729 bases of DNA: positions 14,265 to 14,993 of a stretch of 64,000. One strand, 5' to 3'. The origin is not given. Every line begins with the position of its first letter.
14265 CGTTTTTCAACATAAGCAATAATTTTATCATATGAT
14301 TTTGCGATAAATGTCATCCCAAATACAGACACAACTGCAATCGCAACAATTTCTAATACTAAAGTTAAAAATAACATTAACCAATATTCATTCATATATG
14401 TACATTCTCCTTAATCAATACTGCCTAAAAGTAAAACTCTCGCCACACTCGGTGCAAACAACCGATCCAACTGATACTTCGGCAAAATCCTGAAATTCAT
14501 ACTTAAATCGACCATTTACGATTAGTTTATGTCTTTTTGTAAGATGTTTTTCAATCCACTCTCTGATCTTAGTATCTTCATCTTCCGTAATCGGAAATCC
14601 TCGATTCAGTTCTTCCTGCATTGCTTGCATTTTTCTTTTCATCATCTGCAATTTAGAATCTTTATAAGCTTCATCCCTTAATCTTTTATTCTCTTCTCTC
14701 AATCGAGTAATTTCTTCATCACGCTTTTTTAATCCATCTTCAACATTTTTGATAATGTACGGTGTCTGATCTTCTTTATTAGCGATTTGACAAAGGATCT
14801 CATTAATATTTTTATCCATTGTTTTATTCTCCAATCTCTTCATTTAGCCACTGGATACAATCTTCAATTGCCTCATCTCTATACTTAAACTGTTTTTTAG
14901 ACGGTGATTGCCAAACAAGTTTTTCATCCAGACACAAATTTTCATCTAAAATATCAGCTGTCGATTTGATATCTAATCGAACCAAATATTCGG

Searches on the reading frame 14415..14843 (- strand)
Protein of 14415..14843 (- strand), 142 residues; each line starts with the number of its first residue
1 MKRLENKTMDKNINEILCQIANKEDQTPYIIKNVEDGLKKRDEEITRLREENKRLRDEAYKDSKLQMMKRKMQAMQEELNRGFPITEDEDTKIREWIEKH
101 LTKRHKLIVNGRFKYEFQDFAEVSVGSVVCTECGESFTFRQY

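Call 70: search_protein_families(library=pfam, proteins=[window:14415-14843:-], max_evalue=0.001)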
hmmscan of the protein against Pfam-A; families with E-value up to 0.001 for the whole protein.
window:14415-14843:- (142 aa): 1 family
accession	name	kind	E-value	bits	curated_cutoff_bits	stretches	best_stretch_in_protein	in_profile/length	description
PF19220.6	Rod_CreS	-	0.00053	19.6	100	1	24-103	71-147/359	Crescentin, rod domain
